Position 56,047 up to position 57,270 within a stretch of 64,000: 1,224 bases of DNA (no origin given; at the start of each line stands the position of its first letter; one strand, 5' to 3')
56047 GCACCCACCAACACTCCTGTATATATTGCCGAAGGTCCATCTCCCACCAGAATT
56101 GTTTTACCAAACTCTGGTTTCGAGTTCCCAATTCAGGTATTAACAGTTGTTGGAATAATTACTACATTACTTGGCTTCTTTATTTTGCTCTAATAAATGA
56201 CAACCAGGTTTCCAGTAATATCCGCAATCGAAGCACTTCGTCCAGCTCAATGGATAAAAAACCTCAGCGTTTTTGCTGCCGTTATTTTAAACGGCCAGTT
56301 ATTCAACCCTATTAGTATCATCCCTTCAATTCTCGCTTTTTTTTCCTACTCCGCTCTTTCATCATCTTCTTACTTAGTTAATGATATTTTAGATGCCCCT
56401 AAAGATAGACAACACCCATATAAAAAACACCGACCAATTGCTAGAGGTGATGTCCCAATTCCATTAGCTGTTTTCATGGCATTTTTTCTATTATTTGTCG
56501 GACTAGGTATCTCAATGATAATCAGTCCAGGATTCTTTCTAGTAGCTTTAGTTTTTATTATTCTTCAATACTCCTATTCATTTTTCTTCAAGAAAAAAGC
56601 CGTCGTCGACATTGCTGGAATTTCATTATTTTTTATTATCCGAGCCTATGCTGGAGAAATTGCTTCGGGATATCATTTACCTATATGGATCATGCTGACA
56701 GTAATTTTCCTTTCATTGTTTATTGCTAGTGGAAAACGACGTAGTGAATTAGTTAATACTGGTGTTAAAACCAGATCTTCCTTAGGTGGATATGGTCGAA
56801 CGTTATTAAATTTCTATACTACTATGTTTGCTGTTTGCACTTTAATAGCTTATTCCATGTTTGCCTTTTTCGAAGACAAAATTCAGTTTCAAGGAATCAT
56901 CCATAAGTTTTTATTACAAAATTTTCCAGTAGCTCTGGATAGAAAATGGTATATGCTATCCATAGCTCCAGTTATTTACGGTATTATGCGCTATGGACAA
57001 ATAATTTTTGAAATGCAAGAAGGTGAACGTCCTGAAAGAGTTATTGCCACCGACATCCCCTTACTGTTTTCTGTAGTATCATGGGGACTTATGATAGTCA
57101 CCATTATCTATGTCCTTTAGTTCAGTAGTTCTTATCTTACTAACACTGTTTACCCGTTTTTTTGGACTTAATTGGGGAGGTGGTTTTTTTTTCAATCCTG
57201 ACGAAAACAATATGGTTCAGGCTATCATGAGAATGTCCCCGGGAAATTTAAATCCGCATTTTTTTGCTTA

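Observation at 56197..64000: Mycobacterium-like polyprenyl-phospho-pentose module: DPPR-synthase homolog + two GT-C transferases + methyltransferases + GT4 + PAP2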

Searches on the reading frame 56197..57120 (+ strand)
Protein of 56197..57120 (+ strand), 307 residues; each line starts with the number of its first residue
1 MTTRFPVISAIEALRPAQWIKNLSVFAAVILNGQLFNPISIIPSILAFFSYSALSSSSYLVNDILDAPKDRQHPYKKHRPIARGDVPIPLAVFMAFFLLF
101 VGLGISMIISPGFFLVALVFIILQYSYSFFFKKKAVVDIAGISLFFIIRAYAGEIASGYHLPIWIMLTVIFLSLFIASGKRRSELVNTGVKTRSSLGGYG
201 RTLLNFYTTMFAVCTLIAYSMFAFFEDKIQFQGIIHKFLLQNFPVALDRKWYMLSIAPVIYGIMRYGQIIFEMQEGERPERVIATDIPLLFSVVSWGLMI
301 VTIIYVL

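Call 3: search_protein_families(library=pfam, proteins=[window:56197-57120:+], max_evalue=0.01)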
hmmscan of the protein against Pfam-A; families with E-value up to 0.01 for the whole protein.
window:56197-57120:+ (307 aa): 1 family
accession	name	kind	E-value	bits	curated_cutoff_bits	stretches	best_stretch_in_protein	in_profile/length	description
PF01040.23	UbiA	-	1.9e-22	80.2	34.2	1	26-221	6-206/250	UbiA prenyltransferase family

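Call 6: search_protein_families(library=ncbifam, proteins=[window:56197-57120:+], max_evalue=0.01)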
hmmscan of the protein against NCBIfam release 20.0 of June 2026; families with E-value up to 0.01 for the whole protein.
window:56197-57120:+ (307 aa): 15 families
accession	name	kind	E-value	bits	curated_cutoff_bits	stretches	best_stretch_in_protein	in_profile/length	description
NF008978.0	PRK12324.1-4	equivalog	9.5e-66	221.9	207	1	10-306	35-321/322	decaprenyl-phosphate phosphoribosyltransferase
NF008977.0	PRK12324.1-2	equivalog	1.3e-52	179.1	234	1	12-305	7-288/297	decaprenyl-phosphate phosphoribosyltransferase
NF008976.0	PRK12324.1-1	equivalog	4.5e-49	167.5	474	1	9-300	20-299/306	decaprenyl-phosphate phosphoribosyltransferase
NF006088.0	PRK08238.1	equivalog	2.2e-47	161.8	351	1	10-223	195-410/482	UbiA family prenyltransferase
NF009523.0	PRK12884.1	equivalog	3.1e-12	46.3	269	1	22-159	20-152/279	prenyltransferase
NF035940.1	prenyl_rel_EboC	equivalog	3.2e-09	36.6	250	1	27-137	20-132/292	UbiA-like protein EboC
TIGR01473.1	cyoE_ctaB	equivalog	1.4e-07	31.6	210.3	1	23-140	17-135/281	heme o synthase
TIGR01474.1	ubiA_proteo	equivalog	2.6e-06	27.2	275.45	1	46-130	44-129/282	4-hydroxybenzoate octaprenyltransferase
NF005742.0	PRK07566.1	equivalog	7.9e-06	25.2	313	1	11-166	32-192/315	chlorophyll synthase ChlG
TIGR01475.1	ubiA_other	subfamily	2.7e-05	23.8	180.8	1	27-172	23-165/282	UbiA-like polyprenyltransferase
NF009521.0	PRK12882.1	equivalog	6.7e-05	22.3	296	1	44-142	41-137/280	geranylgeranylglycerol-phosphate geranylgeranyltransferase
NF009522.0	PRK12883.1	equivalog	9e-05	22.1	353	1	42-140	37-133/279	geranylgeranylglycerol-phosphate geranylgeranyltransferase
NF009514.0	PRK12873.1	equivalog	0.00043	19.7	246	1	54-110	59-115/297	4-hydroxybenzoate polyprenyltransferase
NF009516.0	PRK12875.1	equivalog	0.00048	19.3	205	1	43-203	53-221/292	prenyltransferase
TIGR01476.1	chlor_syn_BchG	subfamily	0.0032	17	212.3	1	13-129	6-124/283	(bacterio)chlorophyll synthase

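Call 7: search_solved_structures(query=window:56197-57120:+, max_evalue=0.01, show_alignments=2)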
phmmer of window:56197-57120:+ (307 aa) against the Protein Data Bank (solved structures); distinct sequences matched with E-value up to 0.01: 4.
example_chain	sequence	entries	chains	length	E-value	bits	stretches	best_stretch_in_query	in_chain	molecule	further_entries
8j8j_D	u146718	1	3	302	1.1e-39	140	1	8-228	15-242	Decaprenyl-phosphate phosphoribosyltransferase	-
8j8k_A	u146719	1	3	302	7.1e-30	107.8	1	8-228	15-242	Decaprenyl-phosphate phosphoribosyltransferase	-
4tq3_A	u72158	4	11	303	1.1e-05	28.5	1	11-233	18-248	Prenyltransferase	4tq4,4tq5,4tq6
6m31_A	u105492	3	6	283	0.0056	19.6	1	38-176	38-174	Digeranylgeranylglyceryl phosphate synthase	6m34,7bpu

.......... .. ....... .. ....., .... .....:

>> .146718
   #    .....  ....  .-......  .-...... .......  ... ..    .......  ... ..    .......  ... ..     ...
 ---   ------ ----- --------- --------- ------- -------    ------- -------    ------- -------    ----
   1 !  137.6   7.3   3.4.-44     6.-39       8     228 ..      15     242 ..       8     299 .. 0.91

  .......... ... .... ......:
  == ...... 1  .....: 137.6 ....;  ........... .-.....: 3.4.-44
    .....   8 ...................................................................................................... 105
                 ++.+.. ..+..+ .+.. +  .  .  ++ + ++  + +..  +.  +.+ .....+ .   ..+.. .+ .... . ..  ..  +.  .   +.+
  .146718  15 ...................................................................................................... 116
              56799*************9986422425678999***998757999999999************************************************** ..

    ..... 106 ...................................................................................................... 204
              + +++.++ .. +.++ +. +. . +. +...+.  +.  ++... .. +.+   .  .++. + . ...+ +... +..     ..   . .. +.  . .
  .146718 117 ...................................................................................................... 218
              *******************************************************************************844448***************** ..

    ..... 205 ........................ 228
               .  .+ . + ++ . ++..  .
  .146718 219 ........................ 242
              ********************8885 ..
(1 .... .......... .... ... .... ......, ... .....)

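Call 13: find_encoding_contigs(protein=window:56197-57120:+, flank=10000, max_places=6)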
Protein window:56197-57120:+ (307 aa): 2 contigs read that carry it; 1 place shown.
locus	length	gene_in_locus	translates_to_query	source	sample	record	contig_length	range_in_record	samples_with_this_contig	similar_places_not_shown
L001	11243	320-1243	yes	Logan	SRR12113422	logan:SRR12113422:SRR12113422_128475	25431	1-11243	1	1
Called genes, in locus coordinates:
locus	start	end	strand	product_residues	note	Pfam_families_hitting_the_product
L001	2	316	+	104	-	?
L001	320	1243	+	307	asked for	PF01040:UbiA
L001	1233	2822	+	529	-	PF02366:PMT, PF13231:PMT_2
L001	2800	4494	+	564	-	-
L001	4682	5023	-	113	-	PF08242:Methyltransf_12 (weak), PF13649:Methyltransf_25 (weak)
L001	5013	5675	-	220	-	PF05050:Methyltransf_21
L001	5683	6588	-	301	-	PF10543:ORF6N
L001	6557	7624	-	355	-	PF13439:Glyco_transf_4, PF00534:Glycos_transf_1, PF13692:Glyco_trans_1_4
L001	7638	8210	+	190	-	PF01569:PAP2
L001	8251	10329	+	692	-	PF10060:DUF2298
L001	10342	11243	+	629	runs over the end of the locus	PF00580:UvrD-helicase, PF13245:AAA_19, PF13604:AAA_30 (faint), PF01443:Viral_helicase1 (faint), PF13361:UvrD_C, PF13538:UvrD_C_2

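Call 37: search_protein_families(library=pfam, proteins=[L001:7638-8210:+, L001:8251-10329:+], max_evalue=0.01)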
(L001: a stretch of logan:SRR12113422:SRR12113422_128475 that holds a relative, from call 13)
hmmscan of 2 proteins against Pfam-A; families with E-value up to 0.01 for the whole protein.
L001:7638-8210:+ (190 aa): 3 families
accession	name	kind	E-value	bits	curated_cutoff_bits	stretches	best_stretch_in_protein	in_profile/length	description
PF01569.27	PAP2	-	2.3e-10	40.8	27.2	1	58-170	5-126/130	PAP2 superfamily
PF14378.12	PAP2_3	-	7.5e-06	26.3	27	1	79-164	106-190/190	PAP2 superfamily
PF14360.12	PAP2_C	-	0.00019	22.4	27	1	105-165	8-72/74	PAP2 superfamily C-terminal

L001:8251-10329:+ (692 aa): 1 family
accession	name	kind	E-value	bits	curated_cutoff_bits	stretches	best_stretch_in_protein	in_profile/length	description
PF10060.15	DUF2298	-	1.5e-90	304.9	27.8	2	49-445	1-389/488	Uncharacterized membrane protein (DUF2298)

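Call 44: find_related_loci(query=A3, collection=genome_contigs, flank=10000)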
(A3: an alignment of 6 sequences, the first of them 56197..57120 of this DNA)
Query A3 (307 aa) in genome_contigs; peptide patterns used: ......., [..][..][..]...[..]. (x = any residue, [..] = any of these).
190 stretches matched a pattern; 80 encode a relative of the query (tblastn E <= 1e-3); 80 distinct loci.
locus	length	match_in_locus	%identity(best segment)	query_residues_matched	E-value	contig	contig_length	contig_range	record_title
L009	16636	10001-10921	89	1-307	5e-175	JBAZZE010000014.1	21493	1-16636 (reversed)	MAG: Candidatus Shapirobacteria bacterium isolate SO_2017_GW1_99 NODE_9574_length_21493_cov_2.061453_OW334_2017, whole g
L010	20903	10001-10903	81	7-307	6e-166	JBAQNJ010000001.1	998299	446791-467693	MAG: Microgenomates group bacterium isolate MFD12002_ilm_asm_bin60 k127_48021, whole genome shotgun sequence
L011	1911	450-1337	74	12-307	1e-165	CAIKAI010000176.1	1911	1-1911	Candidatus Shapirobacteria bacterium isolate AlinenLipids_bin-9586 genome assembly, contig: bin-9586:176/184, whole geno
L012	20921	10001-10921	72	1-307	1e-152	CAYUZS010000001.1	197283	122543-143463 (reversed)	MAG TPA_asm: uncultured Gammaproteobacteria bacterium isolate SRP294416_co1_374 genome assembly, contig: NODE_25_length_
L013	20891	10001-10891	74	11-307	4e-151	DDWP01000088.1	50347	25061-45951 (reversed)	MAG TPA_asm: Candidatus Shapirobacteria bacterium UBA2283 UBA2283_contig_4448, whole genome shotgun sequence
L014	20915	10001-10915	71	2-306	5e-151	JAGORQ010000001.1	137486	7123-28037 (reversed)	Candidatus Shapirobacteria bacterium isolate Gw_Eff_bin_278 Gw_Eff_123_length_137486_cov_4.907920, whole genome shotgun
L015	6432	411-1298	71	12-307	2e-146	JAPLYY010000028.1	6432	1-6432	MAG: Candidatus Shapirobacteria bacterium isolate LacPavin_0920_WC90_MAG_39_8 LacPavin_0920_WC90_scaffold_2075077, whole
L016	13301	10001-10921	72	1-307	4e-146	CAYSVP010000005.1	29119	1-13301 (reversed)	MAG TPA_asm: uncultured Gammaproteobacteria bacterium isolate SRP294416_co1_8 genome assembly, contig: NODE_2847_length_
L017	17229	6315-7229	70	3-307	5e-146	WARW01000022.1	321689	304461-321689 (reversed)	MAG: Patescibacteria group bacterium isolate AMAZON02 genome_22, whole genome shotgun sequence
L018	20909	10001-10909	68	7-307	2e-143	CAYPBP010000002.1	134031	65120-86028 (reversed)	MAG TPA_asm: uncultured Gammaproteobacteria bacterium isolate SRP192927_co5_99 genome assembly, contig: NODE_43_length_1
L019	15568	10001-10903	69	9-307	6e-143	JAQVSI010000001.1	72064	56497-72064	MAG: Candidatus Shapirobacteria bacterium isolate STF1_270 NODE_647_length_72064_cov_4.634194_Sandtown_F1, whole genome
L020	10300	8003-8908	70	6-307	4e-143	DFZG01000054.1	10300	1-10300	MAG TPA_asm: Candidatus Shapirobacteria bacterium UBA4062 UBA4062_contig_30249, whole genome shotgun sequence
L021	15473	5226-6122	73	9-307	9e-142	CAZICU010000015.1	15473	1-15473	MAG TPA_asm: uncultured Gammaproteobacteria bacterium isolate SRP263991_co2_418 genome assembly, contig: NODE_5137_lengt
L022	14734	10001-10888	69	12-307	1e-141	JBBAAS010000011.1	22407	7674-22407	MAG: Candidatus Shapirobacteria bacterium isolate SO_2017_GW3_48 scaffold_1314_c1_OW296A_2017, whole genome shotgun sequ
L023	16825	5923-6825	68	9-307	9e-142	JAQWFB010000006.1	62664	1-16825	MAG: Candidatus Shapirobacteria bacterium isolate STF2_89 NODE_846_length_62664_cov_20.466332_Sandtown_F2, whole genome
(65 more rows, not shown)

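Call 57: search_solved_structures(query=A4, max_evalue=1)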
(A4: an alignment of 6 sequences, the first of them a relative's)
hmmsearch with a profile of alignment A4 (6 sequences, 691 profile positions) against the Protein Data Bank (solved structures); distinct sequences matched with E-value up to 1: 0.

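Call 58: search_protein_families(library=ncbifam, proteins=[L001:7638-8210:+, L001:8251-10329:+], max_evalue=0.001)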
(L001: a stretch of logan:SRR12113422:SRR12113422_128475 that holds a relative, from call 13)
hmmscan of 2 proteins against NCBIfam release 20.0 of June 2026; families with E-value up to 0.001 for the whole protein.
L001:7638-8210:+ (190 aa): 3 families
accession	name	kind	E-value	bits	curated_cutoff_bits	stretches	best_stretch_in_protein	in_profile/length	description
NF008813.0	PRK11837.1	equivalog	1e-05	25.6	229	1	99-179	101-184/202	undecaprenyl-diphosphate phosphatase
NF047884.1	UdeprDiPSep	equivalog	0.00012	22.1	250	1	23-163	50-181/188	undecaprenyl-diphosphatase SepP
NF007975.0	PRK10699.1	equivalog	0.00018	21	261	1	86-159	140-220/254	phosphatidylglycerophosphatase B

L001:8251-10329:+ (692 aa): 1 family
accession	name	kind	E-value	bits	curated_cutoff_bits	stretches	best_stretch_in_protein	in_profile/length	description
TIGR03662.1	Chlor_Arch_YYY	subfamily_domain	2.4e-141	472.8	300.25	2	8-453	4-439/727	chlor_Arch_YYY domain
